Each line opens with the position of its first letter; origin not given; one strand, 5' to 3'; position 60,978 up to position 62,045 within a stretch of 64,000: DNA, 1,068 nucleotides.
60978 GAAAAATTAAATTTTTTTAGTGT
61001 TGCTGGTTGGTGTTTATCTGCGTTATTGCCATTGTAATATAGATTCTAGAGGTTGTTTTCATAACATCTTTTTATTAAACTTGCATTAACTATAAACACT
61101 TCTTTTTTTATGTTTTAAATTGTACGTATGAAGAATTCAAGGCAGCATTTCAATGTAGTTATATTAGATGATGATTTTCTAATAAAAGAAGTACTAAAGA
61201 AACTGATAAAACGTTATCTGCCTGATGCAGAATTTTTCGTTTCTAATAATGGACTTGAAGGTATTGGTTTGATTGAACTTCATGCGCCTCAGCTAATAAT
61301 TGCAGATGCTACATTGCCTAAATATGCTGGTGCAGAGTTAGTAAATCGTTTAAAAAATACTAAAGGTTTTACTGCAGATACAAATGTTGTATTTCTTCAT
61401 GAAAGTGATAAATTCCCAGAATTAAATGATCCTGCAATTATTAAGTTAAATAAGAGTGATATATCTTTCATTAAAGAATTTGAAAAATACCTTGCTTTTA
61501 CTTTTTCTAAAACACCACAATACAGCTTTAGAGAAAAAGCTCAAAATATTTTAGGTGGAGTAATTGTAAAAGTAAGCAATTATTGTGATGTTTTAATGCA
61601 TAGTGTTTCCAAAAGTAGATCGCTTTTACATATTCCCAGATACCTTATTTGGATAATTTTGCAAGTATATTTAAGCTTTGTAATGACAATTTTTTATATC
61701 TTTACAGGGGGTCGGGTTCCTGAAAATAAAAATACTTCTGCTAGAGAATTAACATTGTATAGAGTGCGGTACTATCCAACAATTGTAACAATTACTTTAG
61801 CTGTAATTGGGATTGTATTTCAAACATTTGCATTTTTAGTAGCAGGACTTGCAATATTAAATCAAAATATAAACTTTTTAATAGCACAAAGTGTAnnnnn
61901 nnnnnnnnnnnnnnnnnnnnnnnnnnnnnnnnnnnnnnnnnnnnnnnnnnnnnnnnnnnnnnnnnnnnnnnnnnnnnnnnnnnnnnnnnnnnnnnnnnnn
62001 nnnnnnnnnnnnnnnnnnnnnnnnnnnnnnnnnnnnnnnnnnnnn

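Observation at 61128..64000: Response-regulator receiver domain fused through TM helices to a giant Gly-rich/Ig-like surface-type protein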

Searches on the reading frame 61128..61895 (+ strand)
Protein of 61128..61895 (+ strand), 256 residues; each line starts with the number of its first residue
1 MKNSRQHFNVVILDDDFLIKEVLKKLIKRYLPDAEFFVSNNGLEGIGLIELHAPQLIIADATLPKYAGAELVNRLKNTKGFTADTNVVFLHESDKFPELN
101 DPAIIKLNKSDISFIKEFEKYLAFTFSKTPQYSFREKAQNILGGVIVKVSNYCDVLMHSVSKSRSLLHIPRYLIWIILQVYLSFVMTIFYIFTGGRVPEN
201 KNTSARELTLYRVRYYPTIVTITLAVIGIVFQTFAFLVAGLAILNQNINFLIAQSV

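Call 16: find_homologous_proteins(query=window:61128-61895:+, max_evalue=0.01)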
Query seq(256 aa) (256 aa): 1 proteins with E <= 0.01 among 828 candidates.
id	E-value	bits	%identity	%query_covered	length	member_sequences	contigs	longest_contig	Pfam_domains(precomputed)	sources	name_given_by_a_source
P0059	2.7e-97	343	94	65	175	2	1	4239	PF00072.31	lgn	-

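Call 18: find_encoding_contigs(protein=P0059, flank=10000)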
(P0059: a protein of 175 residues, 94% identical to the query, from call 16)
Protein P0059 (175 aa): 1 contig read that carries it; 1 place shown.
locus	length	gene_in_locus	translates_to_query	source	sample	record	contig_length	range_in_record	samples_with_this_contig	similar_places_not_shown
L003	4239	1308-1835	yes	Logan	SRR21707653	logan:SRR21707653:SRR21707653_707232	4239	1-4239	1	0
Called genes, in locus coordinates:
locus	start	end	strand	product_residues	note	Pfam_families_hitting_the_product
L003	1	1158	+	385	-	?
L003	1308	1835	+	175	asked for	PF00072:Response_reg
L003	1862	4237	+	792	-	?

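Call 40: search_protein_representatives(alignment_id=A3)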
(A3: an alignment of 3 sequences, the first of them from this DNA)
Query: 3 sequences, 255 profile positions. Proteins with E-value up to 0.001 (for the whole library): 8708; up to 1e-10: 271; up to 1e-30: 66. The best 150 are listed.
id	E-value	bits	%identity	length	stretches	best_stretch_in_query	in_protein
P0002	2.1e-143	492.5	-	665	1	1-255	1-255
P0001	9.8e-142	487.1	-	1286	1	1-255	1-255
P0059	1.1e-81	290.4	-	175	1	1-167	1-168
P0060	1.6e-45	171.8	-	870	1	4-253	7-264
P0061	2.8e-44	167.8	-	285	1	8-252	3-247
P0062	4.2e-43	163.9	-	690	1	5-244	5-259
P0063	2.0e-42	161.7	-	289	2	8-164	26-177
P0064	6.4e-42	160.0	-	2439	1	9-247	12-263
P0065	9.4e-42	159.5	-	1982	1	8-253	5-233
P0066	1.0e-41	159.4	-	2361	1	7-252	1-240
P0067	2.9e-41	157.9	-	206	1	8-195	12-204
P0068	2.9e-41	157.9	-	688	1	5-246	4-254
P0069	3.1e-40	154.5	-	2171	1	7-247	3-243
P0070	3.3e-40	154.4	-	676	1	5-243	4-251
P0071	2.4e-39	151.6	-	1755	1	8-243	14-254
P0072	3.6e-39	151.0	-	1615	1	7-252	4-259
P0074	2.4e-38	148.4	-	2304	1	5-245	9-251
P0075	1.5e-37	145.7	-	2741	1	9-252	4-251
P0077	7.6e-37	143.4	-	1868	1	7-252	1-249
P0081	9.7e-37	143.1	-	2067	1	7-252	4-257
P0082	1.9e-36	142.1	-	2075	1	7-252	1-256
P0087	7.5e-36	140.2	-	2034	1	7-250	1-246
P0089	1.9e-35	138.9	-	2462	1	5-243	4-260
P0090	3.0e-35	138.2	-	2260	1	6-252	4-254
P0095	3.5e-34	134.7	-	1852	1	8-244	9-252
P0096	3.7e-34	134.6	-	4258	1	4-252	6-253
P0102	3.0e-33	131.7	-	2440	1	5-251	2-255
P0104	4.4e-33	131.1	-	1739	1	4-244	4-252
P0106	7.7e-33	130.3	-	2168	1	8-252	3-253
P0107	1.0e-32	129.9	-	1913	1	1-252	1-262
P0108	2.0e-32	128.9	-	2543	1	2-252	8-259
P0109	2.7e-32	128.5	-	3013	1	5-248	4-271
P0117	1.9e-31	125.8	-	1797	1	6-239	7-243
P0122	6.4e-31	124.0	-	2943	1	7-255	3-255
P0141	1.1e-28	116.7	-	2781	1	3-245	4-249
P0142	1.4e-28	116.3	-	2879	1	8-237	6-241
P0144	3.2e-28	115.2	-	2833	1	4-246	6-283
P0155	4.1e-27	111.5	-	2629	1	7-244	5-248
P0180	2.8e-23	98.9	-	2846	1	8-241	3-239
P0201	4.8e-20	88.4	-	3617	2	8-117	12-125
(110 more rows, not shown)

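Call 44: list_cluster_members(proteins=[P0096, P0201, P0109, P0122, P0142, P0180, P0144, P0141, P0075, P0155])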
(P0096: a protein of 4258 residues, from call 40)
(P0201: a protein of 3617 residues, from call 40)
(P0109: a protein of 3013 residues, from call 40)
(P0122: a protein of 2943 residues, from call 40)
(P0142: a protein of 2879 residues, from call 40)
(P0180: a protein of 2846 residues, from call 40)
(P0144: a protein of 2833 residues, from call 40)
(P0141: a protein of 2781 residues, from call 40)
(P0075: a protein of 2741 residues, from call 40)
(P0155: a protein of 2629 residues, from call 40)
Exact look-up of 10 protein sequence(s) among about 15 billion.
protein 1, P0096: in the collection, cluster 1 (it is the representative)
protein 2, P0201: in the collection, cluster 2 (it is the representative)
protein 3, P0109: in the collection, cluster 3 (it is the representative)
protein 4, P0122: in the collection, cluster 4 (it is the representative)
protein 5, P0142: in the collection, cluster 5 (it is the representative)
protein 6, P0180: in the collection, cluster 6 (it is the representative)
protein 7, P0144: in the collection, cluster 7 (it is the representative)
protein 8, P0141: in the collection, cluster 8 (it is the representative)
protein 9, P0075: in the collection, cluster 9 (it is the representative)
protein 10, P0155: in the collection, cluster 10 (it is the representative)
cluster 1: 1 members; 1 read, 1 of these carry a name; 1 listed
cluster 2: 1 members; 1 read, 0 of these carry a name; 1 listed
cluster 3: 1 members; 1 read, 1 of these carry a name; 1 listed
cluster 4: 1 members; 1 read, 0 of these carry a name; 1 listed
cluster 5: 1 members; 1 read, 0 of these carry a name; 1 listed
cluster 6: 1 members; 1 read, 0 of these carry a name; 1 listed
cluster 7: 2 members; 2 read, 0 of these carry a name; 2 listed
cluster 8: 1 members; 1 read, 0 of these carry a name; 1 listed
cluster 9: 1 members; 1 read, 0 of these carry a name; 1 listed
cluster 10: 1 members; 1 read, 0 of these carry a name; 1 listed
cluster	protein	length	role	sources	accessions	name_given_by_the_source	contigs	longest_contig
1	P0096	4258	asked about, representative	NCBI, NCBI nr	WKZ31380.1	MAG: tandem-95 repeat protein [Candidatus Dojkabacteria bacterium]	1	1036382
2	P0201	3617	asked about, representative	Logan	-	-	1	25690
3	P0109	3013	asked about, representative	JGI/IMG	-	CheY-like chemotaxis protein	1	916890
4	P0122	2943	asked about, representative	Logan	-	-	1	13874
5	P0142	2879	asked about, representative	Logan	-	-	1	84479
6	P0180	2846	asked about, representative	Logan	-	-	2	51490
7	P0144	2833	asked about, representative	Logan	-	-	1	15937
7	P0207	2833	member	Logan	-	-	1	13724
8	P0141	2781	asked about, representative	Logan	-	-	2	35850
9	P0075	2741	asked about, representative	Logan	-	-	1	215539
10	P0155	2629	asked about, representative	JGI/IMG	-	-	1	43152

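Call 45: find_encoding_contigs(protein=P0096, flank=10000, max_places=2)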
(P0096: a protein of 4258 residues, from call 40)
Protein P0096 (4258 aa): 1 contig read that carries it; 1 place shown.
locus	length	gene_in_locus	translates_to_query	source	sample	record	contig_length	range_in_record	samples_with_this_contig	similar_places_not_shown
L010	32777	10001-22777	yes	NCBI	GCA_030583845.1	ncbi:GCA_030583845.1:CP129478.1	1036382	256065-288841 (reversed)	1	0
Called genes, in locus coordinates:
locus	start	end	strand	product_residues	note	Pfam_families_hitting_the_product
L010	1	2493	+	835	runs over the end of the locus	PF17757:UvrB_inter, PF02559:CarD_TRCF_RID, PF04851:ResIII, PF00270:DEAD, PF00271:Helicase_C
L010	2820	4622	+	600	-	PF13177:DNA_pol3_delta2, PF12775:AAA_7 (faint), PF00004:AAA, PF07728:AAA_5 (weak), PF22608:DNAX_ATPase_lid (weak), PF12169:DNA_pol3_gamma3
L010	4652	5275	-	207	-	PF21176:RecR_HhH, PF02132:RecR_ZnF (weak), PF01751:Toprim, PF13662:Toprim_4, PF21175:RecR_C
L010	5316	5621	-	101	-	PF02575:YbaB_DNA_bd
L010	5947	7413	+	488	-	PF01406:tRNA-synt_1e, PF09334:tRNA-synt_1g (faint), PF23493:CysS_C (weak)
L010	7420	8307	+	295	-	PF11858:DUF3378 (weak), PF01351:RNase_HII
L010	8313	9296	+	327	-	PF00005:ABC_tran, PF13304:AAA_21 (weak)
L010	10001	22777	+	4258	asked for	PF00072:Response_reg, PF05048:NosD (faint), PF13229:Beta_helix (weak), PF13229:Beta_helix, PF17892:Cadherin_5 (weak), PF17963:Big_9, PF17803:Cadherin_4 (weak), PF17963:Big_9, +1 more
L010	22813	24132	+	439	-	PF00079:Serpin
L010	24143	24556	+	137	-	PF02629:CoA_binding, PF13380:CoA_binding_2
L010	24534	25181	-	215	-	-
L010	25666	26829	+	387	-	PF05970:PIF1, PF13191:AAA_16 (weak), PF13604:AAA_30, PF24883:NPHP3_N (weak), PF09848:SLFN-g3_helicase (faint), PF13245:AAA_19, PF01443:Viral_helicase1 (faint), PF13538:UvrD_C_2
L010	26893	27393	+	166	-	-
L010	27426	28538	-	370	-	-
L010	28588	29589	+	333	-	PF00246:Peptidase_M14 (weak), PF24827:AstE_AspA_cat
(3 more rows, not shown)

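Call 46: find_encoding_contigs(protein=P0109, flank=10000, max_places=2)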
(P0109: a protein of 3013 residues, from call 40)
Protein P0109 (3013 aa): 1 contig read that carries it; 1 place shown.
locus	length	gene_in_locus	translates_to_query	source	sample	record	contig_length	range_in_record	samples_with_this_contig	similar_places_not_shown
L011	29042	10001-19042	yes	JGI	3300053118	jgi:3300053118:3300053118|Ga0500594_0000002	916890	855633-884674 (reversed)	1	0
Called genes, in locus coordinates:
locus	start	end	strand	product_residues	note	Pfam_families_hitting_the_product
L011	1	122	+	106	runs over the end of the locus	-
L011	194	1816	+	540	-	PF00082:Peptidase_S8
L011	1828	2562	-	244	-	PF07264:EI24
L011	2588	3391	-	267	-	-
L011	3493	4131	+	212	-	-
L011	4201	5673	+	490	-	-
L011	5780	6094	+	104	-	PF13376:OmdA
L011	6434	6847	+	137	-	-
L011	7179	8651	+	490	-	PF00587:tRNA-synt_2b, PF03129:HGTP_anticodon, PF09180:ProRS-C_1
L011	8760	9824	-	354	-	PF02899:Phage_int_SAM_1 (faint), PF00589:Phage_integrase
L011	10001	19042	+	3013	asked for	PF02369:Big_1, PF09134:Invasin_D3, PF02369:Big_1, PF09134:Invasin_D3, PF13620:CarboxypepD_reg, PF13715:CarbopepD_reg_2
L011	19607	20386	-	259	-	-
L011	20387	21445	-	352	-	PF05496:RuvB_N, PF00004:AAA, PF07728:AAA_5, PF17864:AAA_lid_4, PF05491:WHD_RuvB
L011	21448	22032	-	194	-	PF01330:RuvA_N, PF14520:HHH_5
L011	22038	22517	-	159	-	PF02075:RuvC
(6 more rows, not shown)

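Call 55: find_homologous_proteins(query=A4, max_evalue=1e-10)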
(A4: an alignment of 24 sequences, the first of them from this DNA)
Query A4 (24 sequences) (256 aa, profile of the alignment): 2 proteins with E <= 1e-10 among 6900 candidates.
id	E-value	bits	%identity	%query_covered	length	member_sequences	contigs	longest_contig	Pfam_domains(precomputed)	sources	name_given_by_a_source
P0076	5.9e-80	286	27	97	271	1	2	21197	PF00072.31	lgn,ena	-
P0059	3.9e-45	172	94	65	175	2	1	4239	PF00072.31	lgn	-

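Call 56: list_cluster_members(proteins=[P0064, P0065, P0066, P0069, P0071, P0072, P0074, P0077, P0081, P0082])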
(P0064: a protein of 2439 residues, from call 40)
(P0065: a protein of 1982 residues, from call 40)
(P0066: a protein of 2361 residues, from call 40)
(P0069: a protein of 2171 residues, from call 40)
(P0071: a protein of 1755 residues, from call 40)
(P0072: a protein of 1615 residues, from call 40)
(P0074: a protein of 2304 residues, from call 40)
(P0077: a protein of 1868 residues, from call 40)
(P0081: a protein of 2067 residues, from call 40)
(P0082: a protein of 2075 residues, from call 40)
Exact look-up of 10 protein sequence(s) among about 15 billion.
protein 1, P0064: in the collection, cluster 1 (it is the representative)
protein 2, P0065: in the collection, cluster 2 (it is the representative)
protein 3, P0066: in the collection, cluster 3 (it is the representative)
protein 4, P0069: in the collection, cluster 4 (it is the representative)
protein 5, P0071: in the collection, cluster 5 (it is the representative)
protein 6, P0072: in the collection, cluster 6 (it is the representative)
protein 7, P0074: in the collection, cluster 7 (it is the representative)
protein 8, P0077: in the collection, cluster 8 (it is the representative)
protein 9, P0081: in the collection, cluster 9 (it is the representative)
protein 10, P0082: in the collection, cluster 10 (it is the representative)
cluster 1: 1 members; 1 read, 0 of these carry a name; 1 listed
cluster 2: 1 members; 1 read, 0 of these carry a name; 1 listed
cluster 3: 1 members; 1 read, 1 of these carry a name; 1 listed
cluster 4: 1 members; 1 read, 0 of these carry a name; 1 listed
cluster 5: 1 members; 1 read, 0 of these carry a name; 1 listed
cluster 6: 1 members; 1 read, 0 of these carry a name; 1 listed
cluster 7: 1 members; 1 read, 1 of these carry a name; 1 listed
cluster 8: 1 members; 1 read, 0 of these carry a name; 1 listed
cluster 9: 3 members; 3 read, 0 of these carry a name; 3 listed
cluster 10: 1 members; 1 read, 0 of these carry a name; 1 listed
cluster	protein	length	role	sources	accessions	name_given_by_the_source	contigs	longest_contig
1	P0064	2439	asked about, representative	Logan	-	-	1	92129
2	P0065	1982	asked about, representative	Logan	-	-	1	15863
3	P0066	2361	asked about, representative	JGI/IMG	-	CheY-like chemotaxis protein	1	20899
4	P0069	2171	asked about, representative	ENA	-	-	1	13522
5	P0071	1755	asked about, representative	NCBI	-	-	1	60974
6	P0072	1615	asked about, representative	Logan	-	-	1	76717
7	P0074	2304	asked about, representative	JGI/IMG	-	CSLREA domain-containing protein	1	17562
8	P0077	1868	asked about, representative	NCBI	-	-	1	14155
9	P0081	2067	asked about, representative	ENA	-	-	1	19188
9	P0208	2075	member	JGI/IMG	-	-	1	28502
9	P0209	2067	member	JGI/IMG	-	-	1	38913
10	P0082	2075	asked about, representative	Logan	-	-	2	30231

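Call 57: list_cluster_members(proteins=[P0087, P0089, P0090, P0095, P0102, P0104, P0106, P0107, P0108, P0117])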
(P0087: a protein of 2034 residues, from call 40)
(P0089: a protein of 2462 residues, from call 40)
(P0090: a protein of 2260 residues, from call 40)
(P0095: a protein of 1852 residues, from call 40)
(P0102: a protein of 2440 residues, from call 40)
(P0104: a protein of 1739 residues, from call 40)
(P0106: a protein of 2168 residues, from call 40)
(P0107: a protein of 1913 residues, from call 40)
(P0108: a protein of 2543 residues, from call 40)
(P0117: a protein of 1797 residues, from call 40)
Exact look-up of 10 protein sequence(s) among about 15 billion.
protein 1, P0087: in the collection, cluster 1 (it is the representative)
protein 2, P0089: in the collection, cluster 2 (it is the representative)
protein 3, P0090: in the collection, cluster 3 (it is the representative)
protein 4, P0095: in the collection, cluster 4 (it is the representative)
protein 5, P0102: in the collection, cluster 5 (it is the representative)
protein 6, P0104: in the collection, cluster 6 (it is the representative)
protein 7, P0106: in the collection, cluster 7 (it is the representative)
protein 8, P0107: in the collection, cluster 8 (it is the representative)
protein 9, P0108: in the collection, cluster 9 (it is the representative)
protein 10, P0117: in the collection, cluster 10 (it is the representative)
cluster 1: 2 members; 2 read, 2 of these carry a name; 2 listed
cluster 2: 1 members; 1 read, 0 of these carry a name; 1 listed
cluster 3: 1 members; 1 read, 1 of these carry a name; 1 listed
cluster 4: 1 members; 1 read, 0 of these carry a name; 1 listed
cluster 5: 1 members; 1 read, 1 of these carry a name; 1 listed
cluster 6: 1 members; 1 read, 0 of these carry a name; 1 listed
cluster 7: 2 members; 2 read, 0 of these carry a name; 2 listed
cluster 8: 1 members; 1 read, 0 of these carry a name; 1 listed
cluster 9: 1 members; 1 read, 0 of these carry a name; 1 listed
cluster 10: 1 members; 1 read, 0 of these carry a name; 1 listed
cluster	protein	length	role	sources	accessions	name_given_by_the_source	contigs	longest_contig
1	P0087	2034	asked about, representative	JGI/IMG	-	CheY-like chemotaxis protein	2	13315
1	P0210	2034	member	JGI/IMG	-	CheY-like chemotaxis protein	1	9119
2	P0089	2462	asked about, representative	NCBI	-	-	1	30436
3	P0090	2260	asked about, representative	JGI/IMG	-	CheY-like chemotaxis protein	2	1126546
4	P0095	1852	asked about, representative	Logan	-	-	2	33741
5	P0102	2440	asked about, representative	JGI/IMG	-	CheY-like chemotaxis protein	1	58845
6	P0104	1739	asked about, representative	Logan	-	-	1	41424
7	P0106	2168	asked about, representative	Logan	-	-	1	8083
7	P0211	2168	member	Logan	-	-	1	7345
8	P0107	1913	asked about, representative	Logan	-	-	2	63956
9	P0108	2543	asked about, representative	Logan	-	-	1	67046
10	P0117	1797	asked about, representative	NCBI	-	-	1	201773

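Call 58: find_encoding_contigs(protein=P0090, flank=10000, max_places=1)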
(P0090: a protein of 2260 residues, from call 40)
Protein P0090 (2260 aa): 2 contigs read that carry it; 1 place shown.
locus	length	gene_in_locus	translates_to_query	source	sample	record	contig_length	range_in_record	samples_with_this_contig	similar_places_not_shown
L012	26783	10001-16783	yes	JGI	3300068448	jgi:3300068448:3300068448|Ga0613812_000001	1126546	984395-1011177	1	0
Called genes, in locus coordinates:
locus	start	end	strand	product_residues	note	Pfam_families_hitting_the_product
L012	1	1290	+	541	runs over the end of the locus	-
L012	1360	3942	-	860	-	PF07602:DUF1565 (weak), PF22842:Pel9A-like_beta_helix, PF05048:NosD (faint), PF13229:Beta_helix, PF17957:Big_7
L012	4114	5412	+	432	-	PF00890:FAD_binding_2 (weak), PF01266:DAO (faint), PF03486:HI0933_like, PF07992:Pyr_redox_2, PF12831:FAD_oxidored, PF22780:HI0933_like_1st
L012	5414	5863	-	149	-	PF04173:DoxD (weak), PF07291:MauE (weak), PF07681:DoxX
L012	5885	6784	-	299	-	PF00398:RrnaAD, PF08242:Methyltransf_12 (faint), PF13649:Methyltransf_25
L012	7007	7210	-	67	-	-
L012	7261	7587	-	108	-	PF01638:HxlR, PF12840:HTH_20 (faint)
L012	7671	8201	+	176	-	PF04264:YceI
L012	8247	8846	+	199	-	PF02525:Flavodoxin_2, PF03358:FMN_red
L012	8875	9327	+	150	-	PF03724:META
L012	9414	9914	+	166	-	-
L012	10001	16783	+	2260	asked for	PF00072:Response_reg (weak), PF13715:CarbopepD_reg_2 (faint), PF17957:Big_7 (weak), PF22433:MtxA_IG-like (faint), PF13620:CarboxypepD_reg (weak)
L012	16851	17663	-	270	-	PF15891:Nuc_deoxyri_tr2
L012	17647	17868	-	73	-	-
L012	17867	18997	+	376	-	PF00486:Trans_reg_C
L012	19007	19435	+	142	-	PF00293:NUDIX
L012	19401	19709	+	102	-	PF09876:DUF2103 (weak)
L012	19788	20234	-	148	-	-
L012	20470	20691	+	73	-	PF00313:CSD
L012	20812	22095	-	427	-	PF00270:DEAD, PF04851:ResIII, PF00271:Helicase_C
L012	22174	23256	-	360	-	PF00512:HisKA, PF02518:HATPase_c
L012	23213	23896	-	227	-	PF00072:Response_reg, PF00486:Trans_reg_C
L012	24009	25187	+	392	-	PF03448:MgtE_N, PF00571:CBS (weak), PF01769:MgtE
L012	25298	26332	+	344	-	-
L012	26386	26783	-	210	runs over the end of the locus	-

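Call 59: find_encoding_contigs(protein=P0117, flank=10000, max_places=1)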
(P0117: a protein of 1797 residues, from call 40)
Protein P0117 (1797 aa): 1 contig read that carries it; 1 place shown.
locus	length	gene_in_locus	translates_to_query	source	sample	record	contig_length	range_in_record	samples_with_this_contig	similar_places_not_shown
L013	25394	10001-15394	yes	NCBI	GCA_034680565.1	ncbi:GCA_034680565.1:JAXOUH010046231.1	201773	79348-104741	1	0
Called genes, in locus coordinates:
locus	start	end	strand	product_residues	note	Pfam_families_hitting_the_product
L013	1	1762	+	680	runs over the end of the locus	PF17191:RecG_wedge, PF04851:ResIII, PF00270:DEAD, PF00271:Helicase_C, PF22590:Cas3-like_C_2 (weak), PF19833:RecG_dom3_C (weak)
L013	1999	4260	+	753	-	PF10102:DUF2341, PF13385:Laminin_G_3, PF02210:Laminin_G_2 (faint)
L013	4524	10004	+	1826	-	PF00072:Response_reg (weak), PF19077:Big_13 (weak)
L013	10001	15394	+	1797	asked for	-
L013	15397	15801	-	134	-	PF22296:bAvd (weak), PF05635:23S_rRNA_IVP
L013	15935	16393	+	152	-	PF00588:SpoU_methylase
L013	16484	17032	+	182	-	PF03602:Cons_hypoth95, PF02086:MethyltransfD12 (faint), PF02005:TRM (weak), PF05175:MTS (weak), PF13649:Methyltransf_25, PF13847:Methyltransf_31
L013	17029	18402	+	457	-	-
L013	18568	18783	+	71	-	-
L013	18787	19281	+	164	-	PF01029:NusB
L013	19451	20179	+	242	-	PF22935:RM44_endonuclase (weak), PF14622:Ribonucleas_3_3, PF00636:Ribonuclease_3, PF00035:dsrm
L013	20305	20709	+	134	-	PF00886:Ribosomal_S16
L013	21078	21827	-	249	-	PF04350:PilO (weak)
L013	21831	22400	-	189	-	-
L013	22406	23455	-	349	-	PF11104:PilM_2, PF06723:MreB_Mbl (faint), PF14450:FtsA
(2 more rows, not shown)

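Call 60: find_encoding_contigs(protein=P0075, flank=10000, max_places=1)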
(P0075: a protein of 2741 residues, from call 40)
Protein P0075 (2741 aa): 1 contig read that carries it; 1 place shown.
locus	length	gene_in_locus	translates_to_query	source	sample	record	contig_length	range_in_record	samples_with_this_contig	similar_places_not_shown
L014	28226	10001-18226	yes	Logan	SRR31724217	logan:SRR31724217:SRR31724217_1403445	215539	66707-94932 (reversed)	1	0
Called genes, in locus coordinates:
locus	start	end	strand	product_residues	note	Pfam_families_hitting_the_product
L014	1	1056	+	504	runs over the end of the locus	PF07973:tRNA_SAD, PF03129:HGTP_anticodon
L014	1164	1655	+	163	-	PF05198:IF3_N, PF00707:IF3_C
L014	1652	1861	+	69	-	PF01632:Ribosomal_L35p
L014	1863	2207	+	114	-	PF00453:Ribosomal_L20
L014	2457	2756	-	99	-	PF01541:GIY-YIG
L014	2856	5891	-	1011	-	PF00912:Transgly, PF00905:Transpeptidase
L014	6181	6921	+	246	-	PF00106:adh_short, PF02719:Polysacc_synt_2 (weak), PF08659:KR, PF23441:SDR, PF13561:adh_short_C2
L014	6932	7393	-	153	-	PF00072:Response_reg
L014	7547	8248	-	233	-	-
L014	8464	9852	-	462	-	-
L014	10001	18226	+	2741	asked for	PF00072:Response_reg (weak)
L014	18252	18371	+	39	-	-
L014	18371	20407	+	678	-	PF17191:RecG_wedge, PF00270:DEAD, PF04851:ResIII, PF00271:Helicase_C, PF22590:Cas3-like_C_2 (weak), PF19833:RecG_dom3_C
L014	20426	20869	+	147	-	PF00588:SpoU_methylase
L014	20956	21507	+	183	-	PF03602:Cons_hypoth95, PF05175:MTS, PF06325:PrmA (weak), PF13847:Methyltransf_31 (weak)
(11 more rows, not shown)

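Call 64: search_protein_families(library=pfam, alignment_id=A4, max_evalue=0.001)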
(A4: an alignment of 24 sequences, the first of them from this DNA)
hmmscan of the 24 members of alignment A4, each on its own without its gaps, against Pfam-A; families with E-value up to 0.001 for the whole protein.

A. member 1, seq(256 aa): 1 family
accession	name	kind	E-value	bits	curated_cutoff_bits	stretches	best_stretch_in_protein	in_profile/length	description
PF00072.30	Response_reg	-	4.3e-08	33.8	30.2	1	10-92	1-78/111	Response regulator receiver domain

B. families by the number of members that match (of 24 scanned): 2 families
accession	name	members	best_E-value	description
PF00072.30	Response_reg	24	1.2e-11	Response regulator receiver domain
PF08998.16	Epsilon_antitox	1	0.0008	Bacterial epsilon antitoxin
